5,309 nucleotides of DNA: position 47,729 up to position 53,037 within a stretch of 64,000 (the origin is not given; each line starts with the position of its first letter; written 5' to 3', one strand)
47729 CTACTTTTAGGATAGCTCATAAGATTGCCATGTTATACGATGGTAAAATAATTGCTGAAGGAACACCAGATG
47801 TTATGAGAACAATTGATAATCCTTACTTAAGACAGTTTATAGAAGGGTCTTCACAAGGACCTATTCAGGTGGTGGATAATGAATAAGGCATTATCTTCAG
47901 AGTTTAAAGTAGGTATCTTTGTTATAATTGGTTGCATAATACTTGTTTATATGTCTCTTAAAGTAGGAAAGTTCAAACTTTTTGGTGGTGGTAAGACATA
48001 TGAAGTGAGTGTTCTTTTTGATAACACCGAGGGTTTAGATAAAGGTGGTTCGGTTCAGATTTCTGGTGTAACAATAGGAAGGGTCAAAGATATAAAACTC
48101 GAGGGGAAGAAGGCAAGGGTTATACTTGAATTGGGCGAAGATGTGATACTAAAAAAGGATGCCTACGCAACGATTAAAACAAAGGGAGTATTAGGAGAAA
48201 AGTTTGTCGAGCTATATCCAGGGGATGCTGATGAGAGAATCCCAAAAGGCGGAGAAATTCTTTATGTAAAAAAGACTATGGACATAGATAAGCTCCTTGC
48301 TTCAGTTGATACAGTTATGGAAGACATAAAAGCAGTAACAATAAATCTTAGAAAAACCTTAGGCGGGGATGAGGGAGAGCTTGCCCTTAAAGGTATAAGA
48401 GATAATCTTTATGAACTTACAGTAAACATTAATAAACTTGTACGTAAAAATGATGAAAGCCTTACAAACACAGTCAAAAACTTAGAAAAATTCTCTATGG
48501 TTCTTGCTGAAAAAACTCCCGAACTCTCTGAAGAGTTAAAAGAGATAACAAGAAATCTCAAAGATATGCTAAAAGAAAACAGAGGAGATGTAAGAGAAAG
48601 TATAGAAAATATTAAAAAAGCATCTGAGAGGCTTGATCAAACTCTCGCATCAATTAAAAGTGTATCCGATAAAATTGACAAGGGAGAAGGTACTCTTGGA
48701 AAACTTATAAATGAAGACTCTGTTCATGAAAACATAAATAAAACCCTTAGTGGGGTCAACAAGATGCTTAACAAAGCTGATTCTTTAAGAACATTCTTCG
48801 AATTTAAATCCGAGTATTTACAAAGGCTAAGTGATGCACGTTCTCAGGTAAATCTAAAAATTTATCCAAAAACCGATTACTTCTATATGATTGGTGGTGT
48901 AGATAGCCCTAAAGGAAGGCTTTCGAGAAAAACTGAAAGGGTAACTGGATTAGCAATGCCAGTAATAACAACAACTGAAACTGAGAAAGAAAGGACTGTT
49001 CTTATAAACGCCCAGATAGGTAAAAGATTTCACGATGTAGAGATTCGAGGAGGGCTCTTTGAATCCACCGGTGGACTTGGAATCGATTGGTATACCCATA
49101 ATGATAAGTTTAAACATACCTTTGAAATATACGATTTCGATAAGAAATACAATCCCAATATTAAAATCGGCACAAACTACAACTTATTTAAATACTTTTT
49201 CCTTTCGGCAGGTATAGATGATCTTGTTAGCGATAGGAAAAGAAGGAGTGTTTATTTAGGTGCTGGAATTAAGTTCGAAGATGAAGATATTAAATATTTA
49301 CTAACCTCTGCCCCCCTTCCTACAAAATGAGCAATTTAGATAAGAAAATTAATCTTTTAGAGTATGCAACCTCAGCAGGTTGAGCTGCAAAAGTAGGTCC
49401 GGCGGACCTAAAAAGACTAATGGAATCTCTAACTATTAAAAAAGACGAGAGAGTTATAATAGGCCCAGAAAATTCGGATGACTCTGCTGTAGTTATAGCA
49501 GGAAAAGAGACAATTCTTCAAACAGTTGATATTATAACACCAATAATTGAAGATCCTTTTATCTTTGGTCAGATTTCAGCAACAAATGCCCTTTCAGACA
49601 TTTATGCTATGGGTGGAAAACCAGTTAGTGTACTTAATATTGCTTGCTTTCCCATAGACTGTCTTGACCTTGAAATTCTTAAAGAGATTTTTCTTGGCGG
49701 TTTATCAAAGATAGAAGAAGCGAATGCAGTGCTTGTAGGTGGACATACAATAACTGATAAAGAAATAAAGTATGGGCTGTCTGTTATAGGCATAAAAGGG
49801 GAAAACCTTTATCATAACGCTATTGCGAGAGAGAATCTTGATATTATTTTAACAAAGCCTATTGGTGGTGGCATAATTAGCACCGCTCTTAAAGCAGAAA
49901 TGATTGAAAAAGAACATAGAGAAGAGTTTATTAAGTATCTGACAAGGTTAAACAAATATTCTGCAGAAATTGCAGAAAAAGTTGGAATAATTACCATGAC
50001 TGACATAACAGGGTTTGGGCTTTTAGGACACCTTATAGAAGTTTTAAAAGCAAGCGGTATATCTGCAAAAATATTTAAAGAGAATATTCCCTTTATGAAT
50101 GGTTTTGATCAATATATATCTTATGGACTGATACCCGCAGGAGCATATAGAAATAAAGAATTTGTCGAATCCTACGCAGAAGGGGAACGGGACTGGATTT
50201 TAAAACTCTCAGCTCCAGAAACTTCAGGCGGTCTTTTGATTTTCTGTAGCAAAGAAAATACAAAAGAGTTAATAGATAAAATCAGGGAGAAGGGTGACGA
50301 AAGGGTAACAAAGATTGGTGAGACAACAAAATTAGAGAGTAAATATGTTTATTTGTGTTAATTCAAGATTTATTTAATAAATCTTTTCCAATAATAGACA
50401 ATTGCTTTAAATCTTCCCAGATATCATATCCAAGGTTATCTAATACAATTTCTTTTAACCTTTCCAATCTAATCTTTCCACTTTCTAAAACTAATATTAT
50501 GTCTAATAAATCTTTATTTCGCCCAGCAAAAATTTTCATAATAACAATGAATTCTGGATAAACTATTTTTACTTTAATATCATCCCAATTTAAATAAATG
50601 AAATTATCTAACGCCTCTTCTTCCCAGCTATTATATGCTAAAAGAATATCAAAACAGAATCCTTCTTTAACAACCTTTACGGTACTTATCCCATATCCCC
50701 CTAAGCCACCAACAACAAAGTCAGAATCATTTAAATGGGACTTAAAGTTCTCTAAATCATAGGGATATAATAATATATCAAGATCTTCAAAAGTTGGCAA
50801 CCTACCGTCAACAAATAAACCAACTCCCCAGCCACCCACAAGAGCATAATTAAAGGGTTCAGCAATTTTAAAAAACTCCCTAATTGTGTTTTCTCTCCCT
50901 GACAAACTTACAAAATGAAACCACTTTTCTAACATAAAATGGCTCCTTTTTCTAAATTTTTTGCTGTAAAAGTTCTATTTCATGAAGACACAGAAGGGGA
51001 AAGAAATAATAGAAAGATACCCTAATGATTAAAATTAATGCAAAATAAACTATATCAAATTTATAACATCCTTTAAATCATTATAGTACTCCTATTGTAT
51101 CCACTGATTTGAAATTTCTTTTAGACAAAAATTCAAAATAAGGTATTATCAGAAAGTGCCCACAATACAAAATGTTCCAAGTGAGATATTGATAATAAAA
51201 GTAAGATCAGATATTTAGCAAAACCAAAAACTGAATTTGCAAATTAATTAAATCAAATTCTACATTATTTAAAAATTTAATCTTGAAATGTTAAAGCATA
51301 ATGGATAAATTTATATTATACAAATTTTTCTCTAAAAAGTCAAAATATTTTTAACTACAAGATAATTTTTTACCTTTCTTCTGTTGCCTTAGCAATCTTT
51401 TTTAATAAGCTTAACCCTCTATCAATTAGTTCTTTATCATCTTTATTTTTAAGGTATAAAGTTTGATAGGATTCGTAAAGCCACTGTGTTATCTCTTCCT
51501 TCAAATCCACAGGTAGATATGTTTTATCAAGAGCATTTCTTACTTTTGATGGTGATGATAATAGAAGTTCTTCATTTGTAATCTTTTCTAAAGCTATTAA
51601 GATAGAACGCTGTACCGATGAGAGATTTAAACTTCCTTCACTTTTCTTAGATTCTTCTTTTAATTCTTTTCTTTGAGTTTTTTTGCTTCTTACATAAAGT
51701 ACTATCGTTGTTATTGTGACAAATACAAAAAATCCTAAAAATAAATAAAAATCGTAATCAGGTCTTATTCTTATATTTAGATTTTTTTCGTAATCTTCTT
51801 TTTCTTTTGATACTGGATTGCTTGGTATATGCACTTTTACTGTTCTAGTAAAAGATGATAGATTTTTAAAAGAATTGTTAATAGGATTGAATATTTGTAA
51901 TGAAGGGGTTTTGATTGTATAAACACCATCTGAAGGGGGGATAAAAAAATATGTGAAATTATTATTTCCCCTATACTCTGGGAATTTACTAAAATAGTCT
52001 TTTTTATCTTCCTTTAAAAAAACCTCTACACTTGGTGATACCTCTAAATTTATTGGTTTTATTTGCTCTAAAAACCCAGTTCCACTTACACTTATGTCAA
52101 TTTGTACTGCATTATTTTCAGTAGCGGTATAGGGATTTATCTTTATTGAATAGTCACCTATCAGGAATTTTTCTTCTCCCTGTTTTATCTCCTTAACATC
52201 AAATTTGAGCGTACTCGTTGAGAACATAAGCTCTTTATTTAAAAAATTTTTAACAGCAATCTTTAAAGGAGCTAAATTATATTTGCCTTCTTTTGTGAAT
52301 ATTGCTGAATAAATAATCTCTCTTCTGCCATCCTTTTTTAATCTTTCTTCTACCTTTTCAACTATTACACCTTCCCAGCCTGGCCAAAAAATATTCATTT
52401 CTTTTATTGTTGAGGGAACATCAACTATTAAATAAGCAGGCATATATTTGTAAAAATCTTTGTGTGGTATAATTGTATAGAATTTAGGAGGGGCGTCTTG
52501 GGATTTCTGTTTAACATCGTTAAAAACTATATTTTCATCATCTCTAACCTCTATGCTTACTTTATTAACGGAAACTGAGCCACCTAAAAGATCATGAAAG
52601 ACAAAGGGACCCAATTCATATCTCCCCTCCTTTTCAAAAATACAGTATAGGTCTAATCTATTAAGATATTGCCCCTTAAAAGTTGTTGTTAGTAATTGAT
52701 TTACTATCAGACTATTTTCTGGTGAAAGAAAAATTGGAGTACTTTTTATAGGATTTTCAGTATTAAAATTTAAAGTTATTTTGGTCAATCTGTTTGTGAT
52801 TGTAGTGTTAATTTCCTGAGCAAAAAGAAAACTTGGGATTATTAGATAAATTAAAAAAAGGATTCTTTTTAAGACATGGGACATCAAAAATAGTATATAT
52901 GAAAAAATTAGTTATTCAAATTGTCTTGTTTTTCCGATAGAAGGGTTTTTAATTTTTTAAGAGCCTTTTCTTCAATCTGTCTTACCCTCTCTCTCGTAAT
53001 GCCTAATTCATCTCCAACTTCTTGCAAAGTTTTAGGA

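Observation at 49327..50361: selD is a selenoprotein (in-frame UGA + SECIS-like hairpin) and is mis-called by the ORF track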

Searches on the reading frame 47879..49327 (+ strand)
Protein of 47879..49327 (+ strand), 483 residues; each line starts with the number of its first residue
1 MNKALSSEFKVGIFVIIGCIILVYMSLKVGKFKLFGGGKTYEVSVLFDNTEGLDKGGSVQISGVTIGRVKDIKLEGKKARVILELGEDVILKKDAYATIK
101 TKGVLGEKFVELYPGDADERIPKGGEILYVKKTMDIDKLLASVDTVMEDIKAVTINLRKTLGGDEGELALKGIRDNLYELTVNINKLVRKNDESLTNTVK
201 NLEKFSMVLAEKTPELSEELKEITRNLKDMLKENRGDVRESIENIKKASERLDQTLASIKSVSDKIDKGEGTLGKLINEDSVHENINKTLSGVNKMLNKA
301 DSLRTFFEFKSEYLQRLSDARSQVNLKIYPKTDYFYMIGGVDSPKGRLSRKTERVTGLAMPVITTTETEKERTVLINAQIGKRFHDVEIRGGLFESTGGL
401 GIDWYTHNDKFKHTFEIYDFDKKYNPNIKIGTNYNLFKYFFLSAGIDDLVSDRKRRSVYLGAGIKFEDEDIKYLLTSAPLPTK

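Call 7: search_protein_families(library=ncbifam, proteins=[window:47879-49327:+])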
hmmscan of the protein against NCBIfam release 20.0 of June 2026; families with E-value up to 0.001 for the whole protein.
window:47879-49327:+ (483 aa): 4 families
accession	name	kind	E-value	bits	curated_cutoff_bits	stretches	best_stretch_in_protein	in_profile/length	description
TIGR00996.1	Mtu_fam_mce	paralog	1.6e-33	116.2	140.5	1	12-294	3-286/291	MCE family protein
TIGR04430.1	OM_asym_MlaD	equivalog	2.1e-33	115.2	135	1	7-142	5-142/146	outer membrane lipid asymmetry maintenance protein MlaD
NF047463.1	CllEntPrLepto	equivalog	2.4e-11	43.6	400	1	226-296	166-222/250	mammalian cell entry protein Mce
NF033885.1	conj_TraP_IncI1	equivalog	0.00072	19.3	135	0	198-288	62-152/217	conjugal transfer protein TraP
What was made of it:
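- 46346..49330 (+): Upstream mlaE-mlaF-mlaD-like genes (46346-47116, 47119-47886, 47879-49330). They form a tightly packed, same-strand unit with selD, and the order is conserved in relatives. Call 7 (MlaD/MCE models).
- On Bacterial selenoprotein gene (Sec-UGA plus bSECIS): The profile match spans the UGA (call 7).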

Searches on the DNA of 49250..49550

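Call 23: search_rna_families(source=window, start=49250, end=49550, threshold=evalue, max_evalue=10)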
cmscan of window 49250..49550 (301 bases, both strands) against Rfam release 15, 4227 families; matches with E-value up to 10: 2.
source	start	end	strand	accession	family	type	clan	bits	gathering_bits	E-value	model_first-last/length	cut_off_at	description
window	49373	49409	-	RF02940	COG3860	Cis-reg;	-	16.5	42.5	0.15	1-54/54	no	COG3860 RNA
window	49370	49503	+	RF02250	Six3os1_5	Gene; lncRNA;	-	14.5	50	0.065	146-272/272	no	Six3os1 conserved region 5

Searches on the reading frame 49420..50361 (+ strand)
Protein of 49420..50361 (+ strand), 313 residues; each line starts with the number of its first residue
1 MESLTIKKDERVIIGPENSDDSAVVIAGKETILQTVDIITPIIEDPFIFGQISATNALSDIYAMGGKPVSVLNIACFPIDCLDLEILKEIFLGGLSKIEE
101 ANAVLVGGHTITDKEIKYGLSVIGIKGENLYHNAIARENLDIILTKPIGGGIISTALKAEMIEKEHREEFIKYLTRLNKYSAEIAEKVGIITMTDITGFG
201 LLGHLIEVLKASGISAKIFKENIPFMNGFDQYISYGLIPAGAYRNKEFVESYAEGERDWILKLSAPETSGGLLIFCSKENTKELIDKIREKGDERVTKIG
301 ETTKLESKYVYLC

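Call 14: find_encoding_contigs(protein=window:49420-50361:+, flank=10000, max_places=6)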
Protein window:49420-50361:+ (313 aa): no gene with exactly this product is on record in the collection.

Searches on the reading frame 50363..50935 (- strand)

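Call 7: search_protein_families(library=ncbifam, proteins=[window:50363-50935:-])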
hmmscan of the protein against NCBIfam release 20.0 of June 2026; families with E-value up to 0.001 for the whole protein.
window:50363-50935:- (190 aa): 0 families

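Call 61: search_protein_families(library=pfam, proteins=[window:50363-50932:-], max_evalue=0.001)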
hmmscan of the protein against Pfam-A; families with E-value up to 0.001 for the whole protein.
window:50363-50932:- (189 aa): 1 family
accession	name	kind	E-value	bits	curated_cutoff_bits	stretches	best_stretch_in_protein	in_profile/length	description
PF19502.5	DUF6036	-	0.00035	20.9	23.6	1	116-175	84-147/164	Nucleotidyltransferase of unknown function (DUF6036)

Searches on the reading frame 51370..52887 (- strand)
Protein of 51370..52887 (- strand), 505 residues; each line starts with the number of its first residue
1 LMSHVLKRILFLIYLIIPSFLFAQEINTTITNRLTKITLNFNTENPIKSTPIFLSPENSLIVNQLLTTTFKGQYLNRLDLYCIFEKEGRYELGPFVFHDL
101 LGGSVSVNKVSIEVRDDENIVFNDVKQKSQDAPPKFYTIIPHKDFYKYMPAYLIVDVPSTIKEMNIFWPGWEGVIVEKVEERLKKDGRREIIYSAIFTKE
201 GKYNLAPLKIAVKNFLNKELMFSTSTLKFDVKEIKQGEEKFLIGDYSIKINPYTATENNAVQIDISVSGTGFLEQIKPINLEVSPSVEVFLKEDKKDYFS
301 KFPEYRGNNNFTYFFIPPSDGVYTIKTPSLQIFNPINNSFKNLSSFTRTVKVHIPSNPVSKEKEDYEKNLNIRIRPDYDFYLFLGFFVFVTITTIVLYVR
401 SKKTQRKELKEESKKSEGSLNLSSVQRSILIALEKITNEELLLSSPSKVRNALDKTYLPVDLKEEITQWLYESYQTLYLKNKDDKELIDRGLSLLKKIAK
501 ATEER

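Call 7: search_protein_families(library=ncbifam, proteins=[window:51370-52887:-])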
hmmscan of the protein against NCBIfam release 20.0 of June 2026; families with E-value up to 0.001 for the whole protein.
window:51370-52887:- (505 aa): 0 families

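Call 61: search_protein_families(library=pfam, proteins=[window:51370-52884:-], max_evalue=0.001)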
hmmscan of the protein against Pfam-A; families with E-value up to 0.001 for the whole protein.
window:51370-52884:- (504 aa): 1 family
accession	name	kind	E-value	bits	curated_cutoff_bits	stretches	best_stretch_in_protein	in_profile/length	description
PF13584.12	BatD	-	9.3e-06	26.6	24.1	0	249-351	3-92/92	BatD DUF11 like domain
